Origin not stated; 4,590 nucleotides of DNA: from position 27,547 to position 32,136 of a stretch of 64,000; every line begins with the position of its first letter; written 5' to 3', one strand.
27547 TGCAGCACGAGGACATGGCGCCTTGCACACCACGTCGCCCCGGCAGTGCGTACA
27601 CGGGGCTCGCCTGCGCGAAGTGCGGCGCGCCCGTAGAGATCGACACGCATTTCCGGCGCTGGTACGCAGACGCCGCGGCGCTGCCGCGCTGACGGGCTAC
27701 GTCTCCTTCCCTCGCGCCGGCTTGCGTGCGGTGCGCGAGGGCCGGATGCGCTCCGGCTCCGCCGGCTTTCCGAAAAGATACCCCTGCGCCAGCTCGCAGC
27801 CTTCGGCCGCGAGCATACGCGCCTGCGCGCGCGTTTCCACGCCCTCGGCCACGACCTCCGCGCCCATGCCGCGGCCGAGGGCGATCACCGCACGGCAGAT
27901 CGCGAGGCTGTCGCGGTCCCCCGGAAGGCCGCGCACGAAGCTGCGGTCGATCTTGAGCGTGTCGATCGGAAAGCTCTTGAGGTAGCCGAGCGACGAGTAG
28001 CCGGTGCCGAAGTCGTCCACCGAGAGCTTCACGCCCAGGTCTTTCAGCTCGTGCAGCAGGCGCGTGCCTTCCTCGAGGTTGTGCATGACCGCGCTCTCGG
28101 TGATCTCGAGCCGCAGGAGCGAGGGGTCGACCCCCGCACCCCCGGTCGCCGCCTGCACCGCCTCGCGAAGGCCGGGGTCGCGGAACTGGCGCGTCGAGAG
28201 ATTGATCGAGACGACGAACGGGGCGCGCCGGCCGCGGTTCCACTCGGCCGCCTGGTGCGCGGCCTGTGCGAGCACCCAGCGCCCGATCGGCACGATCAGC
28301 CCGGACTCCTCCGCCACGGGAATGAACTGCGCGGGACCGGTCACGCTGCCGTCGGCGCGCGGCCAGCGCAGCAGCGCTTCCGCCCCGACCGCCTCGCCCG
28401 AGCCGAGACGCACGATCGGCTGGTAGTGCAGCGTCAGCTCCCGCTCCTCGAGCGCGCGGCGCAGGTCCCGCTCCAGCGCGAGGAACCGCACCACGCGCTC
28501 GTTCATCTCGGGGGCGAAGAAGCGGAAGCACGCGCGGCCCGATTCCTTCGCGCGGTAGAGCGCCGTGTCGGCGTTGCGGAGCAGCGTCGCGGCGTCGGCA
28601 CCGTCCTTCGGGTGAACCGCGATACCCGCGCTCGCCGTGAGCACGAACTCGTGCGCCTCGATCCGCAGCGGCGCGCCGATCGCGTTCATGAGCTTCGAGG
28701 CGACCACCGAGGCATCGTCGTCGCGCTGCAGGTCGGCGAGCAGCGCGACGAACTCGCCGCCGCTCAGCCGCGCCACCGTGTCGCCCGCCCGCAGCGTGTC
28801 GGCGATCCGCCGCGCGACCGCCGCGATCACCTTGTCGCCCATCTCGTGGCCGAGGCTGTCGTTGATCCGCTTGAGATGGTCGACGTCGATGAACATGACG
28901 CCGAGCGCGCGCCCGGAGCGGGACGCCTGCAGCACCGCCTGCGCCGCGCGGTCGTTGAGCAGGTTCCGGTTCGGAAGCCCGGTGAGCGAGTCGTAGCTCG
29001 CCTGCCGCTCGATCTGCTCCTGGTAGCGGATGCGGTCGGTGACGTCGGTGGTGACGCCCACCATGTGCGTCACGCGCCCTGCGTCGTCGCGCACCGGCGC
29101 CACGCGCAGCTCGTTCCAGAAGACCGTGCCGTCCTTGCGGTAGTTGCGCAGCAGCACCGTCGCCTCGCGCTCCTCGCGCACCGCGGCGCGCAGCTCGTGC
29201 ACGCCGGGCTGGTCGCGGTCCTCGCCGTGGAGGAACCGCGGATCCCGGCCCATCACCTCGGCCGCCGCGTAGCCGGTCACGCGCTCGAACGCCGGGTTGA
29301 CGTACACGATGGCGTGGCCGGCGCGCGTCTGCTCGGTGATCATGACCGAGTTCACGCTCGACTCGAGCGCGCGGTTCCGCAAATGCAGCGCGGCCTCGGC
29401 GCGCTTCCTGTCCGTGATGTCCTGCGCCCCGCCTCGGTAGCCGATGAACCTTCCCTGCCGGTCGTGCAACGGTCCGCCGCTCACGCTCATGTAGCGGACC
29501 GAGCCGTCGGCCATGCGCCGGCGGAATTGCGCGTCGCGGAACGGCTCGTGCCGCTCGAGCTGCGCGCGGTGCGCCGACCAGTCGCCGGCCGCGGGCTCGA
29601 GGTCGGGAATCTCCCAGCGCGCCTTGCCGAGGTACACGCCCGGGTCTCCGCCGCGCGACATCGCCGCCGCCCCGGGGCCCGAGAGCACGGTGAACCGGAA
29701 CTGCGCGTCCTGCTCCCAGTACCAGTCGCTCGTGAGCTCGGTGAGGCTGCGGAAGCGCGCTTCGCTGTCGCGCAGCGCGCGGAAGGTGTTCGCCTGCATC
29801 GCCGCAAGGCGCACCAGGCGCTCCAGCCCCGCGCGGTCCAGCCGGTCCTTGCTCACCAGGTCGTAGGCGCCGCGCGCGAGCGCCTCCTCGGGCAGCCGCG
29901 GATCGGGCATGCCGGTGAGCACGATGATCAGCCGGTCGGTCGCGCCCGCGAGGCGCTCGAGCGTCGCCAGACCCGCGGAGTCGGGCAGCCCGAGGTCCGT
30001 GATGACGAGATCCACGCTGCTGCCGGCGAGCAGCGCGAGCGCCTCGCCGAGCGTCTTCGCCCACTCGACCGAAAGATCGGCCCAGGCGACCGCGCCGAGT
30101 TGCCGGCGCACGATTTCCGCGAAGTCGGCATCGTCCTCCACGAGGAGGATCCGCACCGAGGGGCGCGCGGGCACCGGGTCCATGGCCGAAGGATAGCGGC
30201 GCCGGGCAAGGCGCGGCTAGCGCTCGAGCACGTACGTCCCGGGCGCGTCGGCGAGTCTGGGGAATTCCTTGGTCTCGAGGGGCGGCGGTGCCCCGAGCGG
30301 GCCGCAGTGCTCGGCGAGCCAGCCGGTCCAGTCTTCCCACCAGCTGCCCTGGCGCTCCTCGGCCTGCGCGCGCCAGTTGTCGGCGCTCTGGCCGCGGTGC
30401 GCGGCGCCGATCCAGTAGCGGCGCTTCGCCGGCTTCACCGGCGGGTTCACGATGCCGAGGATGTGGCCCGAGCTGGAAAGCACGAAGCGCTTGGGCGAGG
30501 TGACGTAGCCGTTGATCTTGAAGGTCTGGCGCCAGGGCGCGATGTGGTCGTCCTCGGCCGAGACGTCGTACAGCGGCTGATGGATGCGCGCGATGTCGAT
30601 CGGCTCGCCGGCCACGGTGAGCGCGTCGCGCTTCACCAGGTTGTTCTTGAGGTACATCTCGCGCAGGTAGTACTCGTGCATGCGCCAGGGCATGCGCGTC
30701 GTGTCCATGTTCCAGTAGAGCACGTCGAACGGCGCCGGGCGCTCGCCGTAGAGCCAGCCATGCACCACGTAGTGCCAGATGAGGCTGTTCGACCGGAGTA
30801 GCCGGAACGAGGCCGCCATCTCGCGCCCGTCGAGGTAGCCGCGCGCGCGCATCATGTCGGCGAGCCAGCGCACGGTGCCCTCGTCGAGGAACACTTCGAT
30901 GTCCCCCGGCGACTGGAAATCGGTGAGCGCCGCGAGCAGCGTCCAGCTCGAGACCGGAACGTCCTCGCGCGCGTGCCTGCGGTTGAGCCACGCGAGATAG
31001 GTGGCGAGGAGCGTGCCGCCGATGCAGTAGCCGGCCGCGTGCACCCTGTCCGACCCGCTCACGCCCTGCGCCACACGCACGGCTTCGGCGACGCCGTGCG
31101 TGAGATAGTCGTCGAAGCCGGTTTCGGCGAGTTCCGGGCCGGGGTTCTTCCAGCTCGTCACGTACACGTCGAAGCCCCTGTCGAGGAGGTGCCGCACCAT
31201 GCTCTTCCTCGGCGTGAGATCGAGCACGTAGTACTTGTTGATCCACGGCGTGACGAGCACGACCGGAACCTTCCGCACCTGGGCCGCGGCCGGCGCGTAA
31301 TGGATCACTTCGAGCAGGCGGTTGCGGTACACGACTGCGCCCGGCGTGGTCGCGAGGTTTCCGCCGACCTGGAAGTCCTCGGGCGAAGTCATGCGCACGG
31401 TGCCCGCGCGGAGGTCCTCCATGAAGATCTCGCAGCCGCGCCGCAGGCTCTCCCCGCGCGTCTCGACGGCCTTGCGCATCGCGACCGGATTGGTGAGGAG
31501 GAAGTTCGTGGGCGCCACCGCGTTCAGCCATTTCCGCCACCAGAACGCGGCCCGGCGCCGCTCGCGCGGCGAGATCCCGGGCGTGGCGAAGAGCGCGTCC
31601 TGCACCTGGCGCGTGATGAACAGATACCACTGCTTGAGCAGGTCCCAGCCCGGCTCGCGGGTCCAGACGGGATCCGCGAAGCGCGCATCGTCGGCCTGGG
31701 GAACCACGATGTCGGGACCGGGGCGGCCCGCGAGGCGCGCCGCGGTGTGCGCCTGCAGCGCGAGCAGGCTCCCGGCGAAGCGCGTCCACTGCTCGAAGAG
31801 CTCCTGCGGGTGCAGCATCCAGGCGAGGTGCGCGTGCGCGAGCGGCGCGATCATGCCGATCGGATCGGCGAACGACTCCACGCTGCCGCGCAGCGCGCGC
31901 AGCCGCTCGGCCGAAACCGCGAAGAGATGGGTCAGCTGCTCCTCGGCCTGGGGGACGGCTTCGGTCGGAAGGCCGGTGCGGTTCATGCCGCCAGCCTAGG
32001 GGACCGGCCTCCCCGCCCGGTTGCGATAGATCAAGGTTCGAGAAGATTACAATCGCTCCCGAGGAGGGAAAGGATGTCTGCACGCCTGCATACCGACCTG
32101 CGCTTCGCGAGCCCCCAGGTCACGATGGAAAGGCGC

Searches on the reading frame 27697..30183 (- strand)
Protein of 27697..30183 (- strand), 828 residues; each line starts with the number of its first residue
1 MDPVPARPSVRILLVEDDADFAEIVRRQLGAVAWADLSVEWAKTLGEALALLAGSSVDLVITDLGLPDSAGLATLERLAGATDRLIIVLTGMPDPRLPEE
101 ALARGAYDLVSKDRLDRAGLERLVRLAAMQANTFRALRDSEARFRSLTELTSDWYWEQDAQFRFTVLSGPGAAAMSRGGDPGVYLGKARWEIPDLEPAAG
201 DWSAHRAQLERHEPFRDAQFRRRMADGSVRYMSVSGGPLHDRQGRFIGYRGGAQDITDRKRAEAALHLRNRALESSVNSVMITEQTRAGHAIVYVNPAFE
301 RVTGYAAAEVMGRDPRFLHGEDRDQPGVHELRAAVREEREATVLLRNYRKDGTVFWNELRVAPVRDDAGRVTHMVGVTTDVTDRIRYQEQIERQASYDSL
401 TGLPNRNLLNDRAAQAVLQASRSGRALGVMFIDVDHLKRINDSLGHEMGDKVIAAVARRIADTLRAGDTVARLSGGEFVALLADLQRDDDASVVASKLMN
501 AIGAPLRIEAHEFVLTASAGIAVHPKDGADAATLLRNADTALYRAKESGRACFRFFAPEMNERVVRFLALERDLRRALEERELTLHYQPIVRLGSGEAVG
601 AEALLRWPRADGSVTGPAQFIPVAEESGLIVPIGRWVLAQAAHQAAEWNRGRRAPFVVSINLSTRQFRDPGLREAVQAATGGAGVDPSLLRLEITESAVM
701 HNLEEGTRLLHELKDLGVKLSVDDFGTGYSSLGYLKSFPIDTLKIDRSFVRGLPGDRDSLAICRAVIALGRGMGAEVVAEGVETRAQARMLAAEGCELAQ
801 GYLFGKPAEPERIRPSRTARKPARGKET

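Call 18: search_protein_families(library=pfam, proteins=[window:27697-30183:-])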
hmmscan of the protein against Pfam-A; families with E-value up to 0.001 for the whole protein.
window:27697-30183:- (828 aa): 8 families
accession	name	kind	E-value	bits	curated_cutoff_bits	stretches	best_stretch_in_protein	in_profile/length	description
PF00563.25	EAL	-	1.3e-72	244.5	31.3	1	572-807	2-236/236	EAL domain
PF00990.26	GGDEF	-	8.5e-46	156.1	23.8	1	395-550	1-159/161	Diguanylate cyclase, GGDEF domain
PF13426.13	PAS_9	-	2.5e-23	82.8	27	1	286-383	7-103/103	PAS domain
PF00989.32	PAS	-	3.5e-18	66.1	22.6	1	288-381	19-113/113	PAS fold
PF08447.18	PAS_3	-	1.2e-17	64.4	25.6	1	292-377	1-88/89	PAS fold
PF08448.16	PAS_4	-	2.6e-16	60.2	23.1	2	292-385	17-109/110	PAS fold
PF00072.30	Response_reg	-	1.9e-14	54.2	30.2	1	12-113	1-100/111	Response regulator receiver domain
PF13188.13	PAS_8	-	1.1e-05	25.5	21.8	1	271-323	5-55/65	PAS domain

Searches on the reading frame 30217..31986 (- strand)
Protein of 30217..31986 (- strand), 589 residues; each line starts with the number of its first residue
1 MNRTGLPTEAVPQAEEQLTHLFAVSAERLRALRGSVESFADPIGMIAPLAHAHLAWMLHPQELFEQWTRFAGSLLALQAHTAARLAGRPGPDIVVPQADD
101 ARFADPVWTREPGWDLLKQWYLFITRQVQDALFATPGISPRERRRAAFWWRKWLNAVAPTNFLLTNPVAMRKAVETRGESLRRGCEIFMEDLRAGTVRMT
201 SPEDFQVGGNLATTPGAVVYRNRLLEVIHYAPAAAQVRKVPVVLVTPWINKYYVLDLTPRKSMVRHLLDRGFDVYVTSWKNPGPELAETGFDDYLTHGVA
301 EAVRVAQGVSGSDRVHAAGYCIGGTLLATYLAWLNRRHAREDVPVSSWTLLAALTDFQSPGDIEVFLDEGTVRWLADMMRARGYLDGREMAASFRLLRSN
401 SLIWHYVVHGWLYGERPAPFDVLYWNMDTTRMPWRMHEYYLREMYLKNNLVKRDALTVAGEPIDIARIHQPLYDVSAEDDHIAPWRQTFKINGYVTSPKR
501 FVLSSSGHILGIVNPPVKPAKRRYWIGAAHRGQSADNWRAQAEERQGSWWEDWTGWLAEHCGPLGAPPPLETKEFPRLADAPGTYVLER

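Call 18: search_protein_families(library=pfam, proteins=[window:30217-31986:-])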
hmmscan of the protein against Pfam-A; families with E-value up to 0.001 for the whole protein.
window:30217-31986:- (589 aa): 2 families
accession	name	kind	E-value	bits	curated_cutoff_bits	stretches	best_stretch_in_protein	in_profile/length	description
PF07167.19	PhaC_N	-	1.4e-56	191.4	23.7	1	100-267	2-173/173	Poly-beta-hydroxybutyrate polymerase (PhaC) N-terminus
PF00561.26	Abhydrolase_1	-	1.9e-11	44.5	25.8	1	259-515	16-245/245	alpha/beta hydrolase fold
